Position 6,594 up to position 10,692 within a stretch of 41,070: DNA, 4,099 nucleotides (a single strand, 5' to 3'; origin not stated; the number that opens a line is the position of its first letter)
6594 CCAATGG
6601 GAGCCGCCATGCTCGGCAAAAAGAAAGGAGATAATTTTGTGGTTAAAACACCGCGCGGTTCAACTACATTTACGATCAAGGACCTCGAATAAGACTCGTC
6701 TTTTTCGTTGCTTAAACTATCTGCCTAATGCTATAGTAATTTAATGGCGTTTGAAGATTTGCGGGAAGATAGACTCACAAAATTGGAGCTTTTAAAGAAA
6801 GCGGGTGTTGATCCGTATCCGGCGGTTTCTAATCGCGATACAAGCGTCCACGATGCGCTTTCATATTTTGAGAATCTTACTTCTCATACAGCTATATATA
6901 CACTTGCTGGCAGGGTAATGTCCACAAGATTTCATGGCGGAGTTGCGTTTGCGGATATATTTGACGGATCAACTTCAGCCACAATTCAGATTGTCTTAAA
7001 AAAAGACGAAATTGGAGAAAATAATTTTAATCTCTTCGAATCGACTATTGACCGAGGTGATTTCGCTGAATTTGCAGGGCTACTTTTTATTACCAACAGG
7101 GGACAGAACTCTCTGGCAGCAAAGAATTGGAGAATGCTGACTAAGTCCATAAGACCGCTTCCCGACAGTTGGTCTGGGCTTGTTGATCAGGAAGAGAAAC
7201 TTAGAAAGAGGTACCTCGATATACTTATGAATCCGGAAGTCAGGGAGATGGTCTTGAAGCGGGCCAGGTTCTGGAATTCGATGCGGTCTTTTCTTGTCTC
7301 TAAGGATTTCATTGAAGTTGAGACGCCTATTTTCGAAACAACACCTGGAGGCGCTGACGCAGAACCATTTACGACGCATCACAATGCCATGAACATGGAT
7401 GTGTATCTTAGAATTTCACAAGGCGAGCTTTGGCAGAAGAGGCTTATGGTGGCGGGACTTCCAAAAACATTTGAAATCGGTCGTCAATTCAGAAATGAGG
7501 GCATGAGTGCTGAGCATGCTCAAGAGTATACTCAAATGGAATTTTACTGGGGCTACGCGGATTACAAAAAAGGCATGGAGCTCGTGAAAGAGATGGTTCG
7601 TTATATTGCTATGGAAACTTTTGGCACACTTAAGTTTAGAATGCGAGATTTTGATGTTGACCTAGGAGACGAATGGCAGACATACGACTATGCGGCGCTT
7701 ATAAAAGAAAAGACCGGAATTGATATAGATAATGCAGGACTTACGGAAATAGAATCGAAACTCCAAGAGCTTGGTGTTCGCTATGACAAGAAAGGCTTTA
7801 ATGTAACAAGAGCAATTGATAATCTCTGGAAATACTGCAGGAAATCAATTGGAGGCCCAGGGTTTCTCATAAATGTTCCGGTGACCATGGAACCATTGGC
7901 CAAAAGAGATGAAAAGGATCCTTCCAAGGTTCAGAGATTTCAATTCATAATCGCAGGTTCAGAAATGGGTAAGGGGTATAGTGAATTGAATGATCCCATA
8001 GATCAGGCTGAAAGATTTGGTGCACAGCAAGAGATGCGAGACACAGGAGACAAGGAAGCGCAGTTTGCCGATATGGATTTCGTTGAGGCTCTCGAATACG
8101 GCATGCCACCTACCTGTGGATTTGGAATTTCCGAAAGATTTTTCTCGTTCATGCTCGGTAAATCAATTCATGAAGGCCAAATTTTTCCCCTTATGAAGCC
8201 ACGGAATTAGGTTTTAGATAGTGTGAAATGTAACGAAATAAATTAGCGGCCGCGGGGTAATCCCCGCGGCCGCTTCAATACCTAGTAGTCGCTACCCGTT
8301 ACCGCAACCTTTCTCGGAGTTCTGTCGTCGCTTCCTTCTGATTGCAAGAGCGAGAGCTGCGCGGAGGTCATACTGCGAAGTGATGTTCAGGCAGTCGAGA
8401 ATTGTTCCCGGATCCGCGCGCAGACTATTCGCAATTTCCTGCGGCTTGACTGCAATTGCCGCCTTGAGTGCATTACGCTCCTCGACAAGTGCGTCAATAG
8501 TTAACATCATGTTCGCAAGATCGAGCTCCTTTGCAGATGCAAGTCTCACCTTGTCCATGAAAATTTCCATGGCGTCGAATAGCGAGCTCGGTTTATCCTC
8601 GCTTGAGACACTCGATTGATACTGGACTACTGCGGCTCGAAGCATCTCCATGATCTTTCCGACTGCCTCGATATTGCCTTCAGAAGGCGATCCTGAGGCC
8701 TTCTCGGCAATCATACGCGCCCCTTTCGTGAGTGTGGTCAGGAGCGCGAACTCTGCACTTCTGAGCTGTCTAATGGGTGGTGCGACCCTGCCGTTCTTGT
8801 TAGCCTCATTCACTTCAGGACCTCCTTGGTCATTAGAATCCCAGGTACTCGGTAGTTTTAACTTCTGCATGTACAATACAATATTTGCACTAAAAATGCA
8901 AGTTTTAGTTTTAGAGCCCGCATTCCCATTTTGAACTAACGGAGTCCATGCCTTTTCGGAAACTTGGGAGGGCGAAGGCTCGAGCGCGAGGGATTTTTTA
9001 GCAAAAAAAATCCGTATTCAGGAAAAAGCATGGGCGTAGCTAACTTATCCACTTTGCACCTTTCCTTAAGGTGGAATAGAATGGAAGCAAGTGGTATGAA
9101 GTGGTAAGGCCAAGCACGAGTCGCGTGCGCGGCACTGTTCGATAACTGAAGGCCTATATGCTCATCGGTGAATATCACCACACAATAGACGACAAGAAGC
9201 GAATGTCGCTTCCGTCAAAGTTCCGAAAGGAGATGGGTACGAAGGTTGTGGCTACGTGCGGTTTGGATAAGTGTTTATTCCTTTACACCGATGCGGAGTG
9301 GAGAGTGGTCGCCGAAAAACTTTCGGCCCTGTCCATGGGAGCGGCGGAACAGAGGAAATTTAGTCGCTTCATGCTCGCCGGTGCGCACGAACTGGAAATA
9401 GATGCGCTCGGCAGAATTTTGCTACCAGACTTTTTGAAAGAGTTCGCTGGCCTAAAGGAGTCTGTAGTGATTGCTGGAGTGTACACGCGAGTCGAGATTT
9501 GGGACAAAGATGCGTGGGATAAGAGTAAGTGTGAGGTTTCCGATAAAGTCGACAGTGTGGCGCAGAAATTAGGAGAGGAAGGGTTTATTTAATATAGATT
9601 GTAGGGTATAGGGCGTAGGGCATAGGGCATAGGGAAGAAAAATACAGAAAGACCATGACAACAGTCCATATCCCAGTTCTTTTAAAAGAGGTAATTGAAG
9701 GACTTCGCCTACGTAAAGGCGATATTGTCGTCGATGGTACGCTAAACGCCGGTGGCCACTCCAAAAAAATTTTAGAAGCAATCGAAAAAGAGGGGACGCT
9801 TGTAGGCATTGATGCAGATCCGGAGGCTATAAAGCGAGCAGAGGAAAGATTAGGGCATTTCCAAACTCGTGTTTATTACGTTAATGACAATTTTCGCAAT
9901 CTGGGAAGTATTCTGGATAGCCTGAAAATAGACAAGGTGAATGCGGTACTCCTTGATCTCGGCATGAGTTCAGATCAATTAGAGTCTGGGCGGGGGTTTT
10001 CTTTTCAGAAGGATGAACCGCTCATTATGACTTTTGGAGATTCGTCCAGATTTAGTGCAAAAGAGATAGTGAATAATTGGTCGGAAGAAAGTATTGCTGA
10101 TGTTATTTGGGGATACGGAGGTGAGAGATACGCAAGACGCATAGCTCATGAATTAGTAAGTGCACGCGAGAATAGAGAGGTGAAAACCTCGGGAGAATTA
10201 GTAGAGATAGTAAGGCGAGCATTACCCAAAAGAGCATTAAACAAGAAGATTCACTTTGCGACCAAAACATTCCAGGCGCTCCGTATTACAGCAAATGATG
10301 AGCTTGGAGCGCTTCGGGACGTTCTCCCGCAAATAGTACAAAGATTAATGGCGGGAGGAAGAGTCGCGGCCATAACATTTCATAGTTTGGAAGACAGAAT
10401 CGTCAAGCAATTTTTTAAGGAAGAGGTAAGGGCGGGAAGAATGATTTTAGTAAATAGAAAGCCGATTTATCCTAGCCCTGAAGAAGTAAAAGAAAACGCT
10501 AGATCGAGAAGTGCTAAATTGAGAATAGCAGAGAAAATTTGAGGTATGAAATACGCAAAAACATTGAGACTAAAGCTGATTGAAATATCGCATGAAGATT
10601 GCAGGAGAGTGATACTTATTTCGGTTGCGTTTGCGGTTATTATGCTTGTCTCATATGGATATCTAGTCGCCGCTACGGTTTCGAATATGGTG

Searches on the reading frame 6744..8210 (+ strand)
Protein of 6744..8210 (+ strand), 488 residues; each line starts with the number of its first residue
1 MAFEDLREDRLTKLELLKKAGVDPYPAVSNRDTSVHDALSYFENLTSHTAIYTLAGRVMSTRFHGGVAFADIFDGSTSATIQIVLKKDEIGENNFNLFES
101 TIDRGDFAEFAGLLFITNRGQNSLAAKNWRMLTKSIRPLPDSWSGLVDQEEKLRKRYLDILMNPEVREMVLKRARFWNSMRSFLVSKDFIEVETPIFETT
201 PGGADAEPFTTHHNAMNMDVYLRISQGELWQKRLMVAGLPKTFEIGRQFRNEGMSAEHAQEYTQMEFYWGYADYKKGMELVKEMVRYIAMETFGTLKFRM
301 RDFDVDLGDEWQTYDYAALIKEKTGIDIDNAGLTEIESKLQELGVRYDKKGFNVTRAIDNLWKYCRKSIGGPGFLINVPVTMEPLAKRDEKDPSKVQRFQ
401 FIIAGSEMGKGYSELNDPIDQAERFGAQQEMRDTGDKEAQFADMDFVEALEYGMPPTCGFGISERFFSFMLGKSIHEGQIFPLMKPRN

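Call 82: search_protein_families(library=pfam, max_evalue=0.001, proteins=[window:6744-8210:+])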
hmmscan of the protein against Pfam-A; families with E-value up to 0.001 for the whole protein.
window:6744-8210:+ (488 aa): 3 families
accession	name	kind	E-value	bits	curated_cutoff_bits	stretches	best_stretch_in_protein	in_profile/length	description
PF00152.25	tRNA-synt_2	-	8e-66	222.6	25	1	148-484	1-307/308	tRNA synthetases class II (D, K and N)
PF01336.31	tRNA_anti-codon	-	2e-08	34.5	27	1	52-131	1-74/75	OB-fold nucleic acid binding domain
PF01409.25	tRNA-synt_2d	-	0.00014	21.8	19.8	1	214-303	75-165/246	tRNA synthetases class II core domain (F)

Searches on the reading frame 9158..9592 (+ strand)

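Call 82: search_protein_families(library=pfam, max_evalue=0.001, proteins=[window:9158-9592:+])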
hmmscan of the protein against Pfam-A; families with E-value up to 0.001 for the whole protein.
window:9158-9592:+ (144 aa): 1 family
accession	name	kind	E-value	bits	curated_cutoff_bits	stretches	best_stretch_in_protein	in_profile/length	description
PF02381.23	MraZ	-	5.1e-32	110.1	23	2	1-70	1-71/72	MraZ protein, putative antitoxin-like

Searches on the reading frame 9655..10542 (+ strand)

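Call 50: search_protein_families(library=ncbifam, max_evalue=0.1, proteins=[window:9655-10542:+])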
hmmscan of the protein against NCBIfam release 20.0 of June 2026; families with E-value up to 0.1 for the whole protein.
window:9655-10542:+ (295 aa): 8 families
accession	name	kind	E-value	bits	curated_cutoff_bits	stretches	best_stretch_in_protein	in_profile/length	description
TIGR00006.1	TIGR00006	equivalog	7e-94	314.7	154.3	1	4-294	6-309/310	16S rRNA (cytosine(1402)-N(4))-methyltransferase RsmH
NF053511.1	tRNA_U34_MnmM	equivalog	1.4e-06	28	135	1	18-103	14-97/183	tRNA 5-(aminomethyl)-2-thiouridylate-methyltransferase MnmM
NF041658.1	ornithlipidmtase_OlsG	equivalog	0.0017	18.1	350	1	11-106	30-124/191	ornithine lipid N-methyltransferase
NF001244.0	PRK00216.1-5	equivalog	0.0029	16.9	216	0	13-83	40-112/236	bifunctional demethylmenaquinone methyltransferase/2-methoxy-6-polyprenyl-1,4-benzoquinol methylase UbiE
TIGR00438.1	rrmJ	equivalog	0.0076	15.8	300.15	1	19-56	30-67/188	23S rRNA (uridine(2552)-2'-O)-methyltransferase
NF043040.1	corrin_prot_MT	hypoth_equivalog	0.023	14.1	180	0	40-100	57-119/216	corrinoid protein-associated methyltransferase CpaM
TIGR00563.1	rsmB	equivalog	0.039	13.1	269.05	1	17-103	241-325/437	16S rRNA (cytosine(967)-C(5))-methyltransferase RsmB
NF040538.1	methyl_ArsM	equivalog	0.058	12.5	500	1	20-97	60-135/356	arsinothricin biosynthesis methyltransferase ArsM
